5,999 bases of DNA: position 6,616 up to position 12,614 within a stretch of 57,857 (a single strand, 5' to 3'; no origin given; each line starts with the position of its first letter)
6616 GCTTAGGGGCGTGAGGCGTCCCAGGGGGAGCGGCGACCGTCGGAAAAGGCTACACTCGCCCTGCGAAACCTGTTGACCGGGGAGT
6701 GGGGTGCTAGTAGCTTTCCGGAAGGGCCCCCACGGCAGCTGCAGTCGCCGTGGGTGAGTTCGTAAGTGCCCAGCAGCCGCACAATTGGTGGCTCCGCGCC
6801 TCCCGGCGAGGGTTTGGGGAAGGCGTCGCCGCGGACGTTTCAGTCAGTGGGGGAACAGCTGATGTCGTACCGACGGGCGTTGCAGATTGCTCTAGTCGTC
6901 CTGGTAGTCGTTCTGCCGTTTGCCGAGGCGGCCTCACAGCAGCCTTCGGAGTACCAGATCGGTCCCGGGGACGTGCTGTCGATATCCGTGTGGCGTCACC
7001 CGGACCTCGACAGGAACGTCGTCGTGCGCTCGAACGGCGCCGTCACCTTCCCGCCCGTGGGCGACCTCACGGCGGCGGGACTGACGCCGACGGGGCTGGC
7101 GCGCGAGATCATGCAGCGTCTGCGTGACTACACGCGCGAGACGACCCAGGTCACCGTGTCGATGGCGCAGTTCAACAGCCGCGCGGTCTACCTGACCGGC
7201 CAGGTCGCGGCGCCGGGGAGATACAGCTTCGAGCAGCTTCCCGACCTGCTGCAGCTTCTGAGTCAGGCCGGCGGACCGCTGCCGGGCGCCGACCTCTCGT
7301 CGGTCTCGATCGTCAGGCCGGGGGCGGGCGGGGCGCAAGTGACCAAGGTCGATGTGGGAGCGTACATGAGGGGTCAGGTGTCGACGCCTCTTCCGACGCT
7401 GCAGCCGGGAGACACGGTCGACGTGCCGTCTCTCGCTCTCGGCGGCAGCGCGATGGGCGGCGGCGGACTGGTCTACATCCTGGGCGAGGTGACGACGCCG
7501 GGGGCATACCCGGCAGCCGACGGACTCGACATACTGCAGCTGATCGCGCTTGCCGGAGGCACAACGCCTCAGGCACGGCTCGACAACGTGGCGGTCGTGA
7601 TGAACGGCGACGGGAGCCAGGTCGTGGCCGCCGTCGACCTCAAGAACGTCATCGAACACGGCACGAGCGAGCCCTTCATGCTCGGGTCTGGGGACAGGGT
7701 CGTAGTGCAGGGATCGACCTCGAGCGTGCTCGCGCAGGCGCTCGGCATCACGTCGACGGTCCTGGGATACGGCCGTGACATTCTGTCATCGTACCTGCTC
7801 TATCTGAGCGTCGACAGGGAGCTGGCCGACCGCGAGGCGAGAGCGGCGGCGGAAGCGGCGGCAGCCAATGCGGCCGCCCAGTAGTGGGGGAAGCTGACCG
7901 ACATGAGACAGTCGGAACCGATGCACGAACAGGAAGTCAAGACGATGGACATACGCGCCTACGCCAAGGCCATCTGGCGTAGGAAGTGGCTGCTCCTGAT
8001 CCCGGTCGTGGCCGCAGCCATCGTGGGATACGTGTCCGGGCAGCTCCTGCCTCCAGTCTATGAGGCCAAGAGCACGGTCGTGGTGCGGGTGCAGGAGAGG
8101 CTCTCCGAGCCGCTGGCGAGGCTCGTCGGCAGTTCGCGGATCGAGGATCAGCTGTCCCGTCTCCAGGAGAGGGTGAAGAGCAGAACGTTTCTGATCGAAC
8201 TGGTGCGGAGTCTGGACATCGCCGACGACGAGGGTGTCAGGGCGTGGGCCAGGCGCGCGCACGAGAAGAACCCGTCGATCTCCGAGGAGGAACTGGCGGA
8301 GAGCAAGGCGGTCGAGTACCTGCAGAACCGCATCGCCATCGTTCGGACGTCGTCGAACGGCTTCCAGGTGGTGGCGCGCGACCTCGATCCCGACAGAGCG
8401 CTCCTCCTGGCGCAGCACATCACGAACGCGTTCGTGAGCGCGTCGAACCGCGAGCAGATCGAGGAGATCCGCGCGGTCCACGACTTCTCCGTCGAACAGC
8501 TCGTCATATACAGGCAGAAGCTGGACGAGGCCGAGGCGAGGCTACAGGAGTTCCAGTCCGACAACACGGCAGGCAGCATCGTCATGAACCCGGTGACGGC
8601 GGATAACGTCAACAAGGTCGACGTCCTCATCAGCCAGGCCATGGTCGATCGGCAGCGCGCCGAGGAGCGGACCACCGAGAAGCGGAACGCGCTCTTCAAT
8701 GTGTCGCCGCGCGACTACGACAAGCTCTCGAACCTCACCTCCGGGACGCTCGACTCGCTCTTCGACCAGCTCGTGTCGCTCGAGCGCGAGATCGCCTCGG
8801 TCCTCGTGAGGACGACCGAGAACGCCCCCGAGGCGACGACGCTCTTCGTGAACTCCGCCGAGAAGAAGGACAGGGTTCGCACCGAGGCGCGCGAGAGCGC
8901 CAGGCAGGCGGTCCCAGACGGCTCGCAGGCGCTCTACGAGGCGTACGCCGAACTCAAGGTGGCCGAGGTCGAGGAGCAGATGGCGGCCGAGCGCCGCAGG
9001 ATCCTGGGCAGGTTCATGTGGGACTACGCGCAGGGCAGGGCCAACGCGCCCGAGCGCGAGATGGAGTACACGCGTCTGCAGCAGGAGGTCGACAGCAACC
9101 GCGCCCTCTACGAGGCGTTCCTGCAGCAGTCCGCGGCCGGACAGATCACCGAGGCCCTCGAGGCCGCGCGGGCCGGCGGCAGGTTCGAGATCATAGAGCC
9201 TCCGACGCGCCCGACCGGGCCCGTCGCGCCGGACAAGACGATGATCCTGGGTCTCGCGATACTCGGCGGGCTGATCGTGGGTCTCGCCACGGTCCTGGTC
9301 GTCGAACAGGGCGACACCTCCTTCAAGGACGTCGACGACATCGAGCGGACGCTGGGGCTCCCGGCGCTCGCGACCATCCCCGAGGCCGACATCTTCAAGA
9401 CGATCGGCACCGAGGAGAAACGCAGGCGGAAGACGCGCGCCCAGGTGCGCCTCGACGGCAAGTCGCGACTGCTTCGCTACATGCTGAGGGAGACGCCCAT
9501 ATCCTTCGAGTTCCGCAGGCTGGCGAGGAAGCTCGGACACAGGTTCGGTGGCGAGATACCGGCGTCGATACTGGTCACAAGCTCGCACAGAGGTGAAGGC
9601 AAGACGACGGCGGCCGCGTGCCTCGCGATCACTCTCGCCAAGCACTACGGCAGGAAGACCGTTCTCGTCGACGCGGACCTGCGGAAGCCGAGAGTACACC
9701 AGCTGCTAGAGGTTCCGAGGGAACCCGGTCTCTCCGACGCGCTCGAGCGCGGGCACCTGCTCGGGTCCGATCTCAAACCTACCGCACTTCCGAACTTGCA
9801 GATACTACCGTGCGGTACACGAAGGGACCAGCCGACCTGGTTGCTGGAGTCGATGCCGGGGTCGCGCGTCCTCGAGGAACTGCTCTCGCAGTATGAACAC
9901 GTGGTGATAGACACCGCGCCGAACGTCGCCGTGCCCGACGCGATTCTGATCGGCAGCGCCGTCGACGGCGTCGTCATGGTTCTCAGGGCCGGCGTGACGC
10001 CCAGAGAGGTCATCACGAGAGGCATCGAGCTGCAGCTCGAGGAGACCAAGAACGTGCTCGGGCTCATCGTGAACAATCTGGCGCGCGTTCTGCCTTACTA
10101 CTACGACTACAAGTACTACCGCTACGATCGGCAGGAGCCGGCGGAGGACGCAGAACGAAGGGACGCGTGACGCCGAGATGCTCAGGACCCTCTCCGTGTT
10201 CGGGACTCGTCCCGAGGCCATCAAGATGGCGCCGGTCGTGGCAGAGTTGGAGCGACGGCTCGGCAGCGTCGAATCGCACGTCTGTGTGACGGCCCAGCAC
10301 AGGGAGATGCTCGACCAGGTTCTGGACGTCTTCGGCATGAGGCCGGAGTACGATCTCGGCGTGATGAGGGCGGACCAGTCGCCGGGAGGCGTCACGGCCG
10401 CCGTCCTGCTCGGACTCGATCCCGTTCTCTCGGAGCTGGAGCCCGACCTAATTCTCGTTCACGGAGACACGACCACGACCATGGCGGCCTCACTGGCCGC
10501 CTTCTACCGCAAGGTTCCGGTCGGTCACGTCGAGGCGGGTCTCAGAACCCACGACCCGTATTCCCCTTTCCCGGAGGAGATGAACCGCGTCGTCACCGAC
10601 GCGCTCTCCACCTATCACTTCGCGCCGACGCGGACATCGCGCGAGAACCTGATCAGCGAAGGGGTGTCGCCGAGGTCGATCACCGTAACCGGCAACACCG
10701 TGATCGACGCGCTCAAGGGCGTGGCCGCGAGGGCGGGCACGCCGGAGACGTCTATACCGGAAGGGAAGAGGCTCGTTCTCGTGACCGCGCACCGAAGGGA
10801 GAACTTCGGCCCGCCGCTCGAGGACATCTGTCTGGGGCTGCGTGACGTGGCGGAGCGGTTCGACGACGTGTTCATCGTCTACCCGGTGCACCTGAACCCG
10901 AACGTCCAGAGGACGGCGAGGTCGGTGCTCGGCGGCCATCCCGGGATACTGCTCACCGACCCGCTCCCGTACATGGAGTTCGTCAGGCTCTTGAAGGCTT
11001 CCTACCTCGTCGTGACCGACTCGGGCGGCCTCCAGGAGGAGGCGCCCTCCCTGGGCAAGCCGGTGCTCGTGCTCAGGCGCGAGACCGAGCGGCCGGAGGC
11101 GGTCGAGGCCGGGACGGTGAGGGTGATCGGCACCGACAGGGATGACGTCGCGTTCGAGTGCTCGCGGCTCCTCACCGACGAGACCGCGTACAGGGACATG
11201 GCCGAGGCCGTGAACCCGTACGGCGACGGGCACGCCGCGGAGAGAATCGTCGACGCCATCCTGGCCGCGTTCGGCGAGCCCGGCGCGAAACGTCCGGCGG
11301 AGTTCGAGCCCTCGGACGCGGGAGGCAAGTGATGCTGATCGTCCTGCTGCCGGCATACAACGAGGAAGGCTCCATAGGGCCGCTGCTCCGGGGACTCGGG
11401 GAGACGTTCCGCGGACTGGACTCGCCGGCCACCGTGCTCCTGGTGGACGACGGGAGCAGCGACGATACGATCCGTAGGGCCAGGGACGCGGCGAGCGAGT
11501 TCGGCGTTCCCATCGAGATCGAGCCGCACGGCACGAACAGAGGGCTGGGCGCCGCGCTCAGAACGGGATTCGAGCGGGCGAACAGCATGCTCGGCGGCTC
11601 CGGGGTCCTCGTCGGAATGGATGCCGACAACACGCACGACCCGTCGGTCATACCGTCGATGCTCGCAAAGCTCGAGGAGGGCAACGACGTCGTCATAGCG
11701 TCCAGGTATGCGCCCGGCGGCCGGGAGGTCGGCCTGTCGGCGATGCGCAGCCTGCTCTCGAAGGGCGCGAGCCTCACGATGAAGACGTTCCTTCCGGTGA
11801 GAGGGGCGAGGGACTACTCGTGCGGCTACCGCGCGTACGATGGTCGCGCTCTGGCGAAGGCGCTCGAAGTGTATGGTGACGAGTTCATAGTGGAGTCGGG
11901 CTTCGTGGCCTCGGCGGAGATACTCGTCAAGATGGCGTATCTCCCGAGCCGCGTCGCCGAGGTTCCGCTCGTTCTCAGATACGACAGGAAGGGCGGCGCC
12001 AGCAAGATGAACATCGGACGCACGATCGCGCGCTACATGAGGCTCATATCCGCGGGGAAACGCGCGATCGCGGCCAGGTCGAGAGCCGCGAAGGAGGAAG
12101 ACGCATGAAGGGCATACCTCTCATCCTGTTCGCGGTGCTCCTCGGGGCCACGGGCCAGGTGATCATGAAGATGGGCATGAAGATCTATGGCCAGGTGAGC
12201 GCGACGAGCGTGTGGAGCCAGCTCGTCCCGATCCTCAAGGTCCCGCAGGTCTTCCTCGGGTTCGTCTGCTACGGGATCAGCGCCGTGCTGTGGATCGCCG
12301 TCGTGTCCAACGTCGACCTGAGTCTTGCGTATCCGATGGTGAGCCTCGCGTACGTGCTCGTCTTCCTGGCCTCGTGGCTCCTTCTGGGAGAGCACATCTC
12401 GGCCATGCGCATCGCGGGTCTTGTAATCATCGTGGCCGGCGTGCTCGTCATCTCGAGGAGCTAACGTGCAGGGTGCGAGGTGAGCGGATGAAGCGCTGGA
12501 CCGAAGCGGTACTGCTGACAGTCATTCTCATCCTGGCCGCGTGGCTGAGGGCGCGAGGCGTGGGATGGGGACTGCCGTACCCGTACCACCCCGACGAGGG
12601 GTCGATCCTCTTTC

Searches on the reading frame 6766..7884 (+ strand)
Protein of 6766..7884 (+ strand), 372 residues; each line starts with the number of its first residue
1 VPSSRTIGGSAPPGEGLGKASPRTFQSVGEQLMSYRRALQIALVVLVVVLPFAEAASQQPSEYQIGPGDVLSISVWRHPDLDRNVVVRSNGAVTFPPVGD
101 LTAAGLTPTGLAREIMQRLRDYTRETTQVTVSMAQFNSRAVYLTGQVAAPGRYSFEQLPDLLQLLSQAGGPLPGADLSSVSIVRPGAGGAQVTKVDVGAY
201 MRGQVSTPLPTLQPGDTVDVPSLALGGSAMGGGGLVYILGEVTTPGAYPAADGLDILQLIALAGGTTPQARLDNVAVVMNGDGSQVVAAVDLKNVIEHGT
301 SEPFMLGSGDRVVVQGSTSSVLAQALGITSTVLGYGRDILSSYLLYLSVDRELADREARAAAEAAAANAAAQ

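Call 20: search_protein_families(library=pfam, proteins=[window:6766-7884:+], max_evalue=0.00001)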
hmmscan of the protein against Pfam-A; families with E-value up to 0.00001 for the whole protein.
window:6766-7884:+ (372 aa): 3 families
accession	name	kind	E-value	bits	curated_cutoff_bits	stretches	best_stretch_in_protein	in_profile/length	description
PF02563.21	Poly_export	-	2.5e-24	85.7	28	1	58-133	2-76/77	Polysaccharide biosynthesis/export protein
PF10531.15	SLBB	-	4.7e-20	71.6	27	2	236-279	2-45/55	SLBB domain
PF22461.2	SLBB_2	-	1.6e-18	67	27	2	235-314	2-79/79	SLBB domain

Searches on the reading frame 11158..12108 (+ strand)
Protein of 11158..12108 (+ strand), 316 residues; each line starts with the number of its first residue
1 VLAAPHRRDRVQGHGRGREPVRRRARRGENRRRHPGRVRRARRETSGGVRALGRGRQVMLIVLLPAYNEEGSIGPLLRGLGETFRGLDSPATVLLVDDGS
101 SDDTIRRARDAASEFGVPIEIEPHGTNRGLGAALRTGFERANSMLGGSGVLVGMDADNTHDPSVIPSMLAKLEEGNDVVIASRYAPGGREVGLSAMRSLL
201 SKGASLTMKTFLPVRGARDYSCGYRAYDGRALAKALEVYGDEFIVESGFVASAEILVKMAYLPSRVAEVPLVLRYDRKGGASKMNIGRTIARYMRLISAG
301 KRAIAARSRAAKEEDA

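Call 20: search_protein_families(library=pfam, proteins=[window:11158-12108:+], max_evalue=0.00001)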
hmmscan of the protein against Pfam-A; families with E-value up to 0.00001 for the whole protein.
window:11158-12108:+ (316 aa): 1 family
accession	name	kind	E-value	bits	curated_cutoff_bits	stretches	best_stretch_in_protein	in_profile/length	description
PF00535.33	Glycos_transf_2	-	9.9e-22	78.1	23.3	1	62-194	2-126/168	Glycosyl transferase family 2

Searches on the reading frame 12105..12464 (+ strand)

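Call 20: search_protein_families(library=pfam, proteins=[window:12105-12464:+], max_evalue=0.00001)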
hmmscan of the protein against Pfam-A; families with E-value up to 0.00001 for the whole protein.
window:12105-12464:+ (119 aa): 2 families
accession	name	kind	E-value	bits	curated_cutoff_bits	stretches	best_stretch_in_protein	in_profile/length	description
PF00892.27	EamA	-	2.9e-09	37.8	28.2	1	46-117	63-134/135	EamA-like transporter family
PF10639.15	TMEM234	-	6.8e-06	26.6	30.1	1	6-116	1-112/113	Putative transmembrane family 234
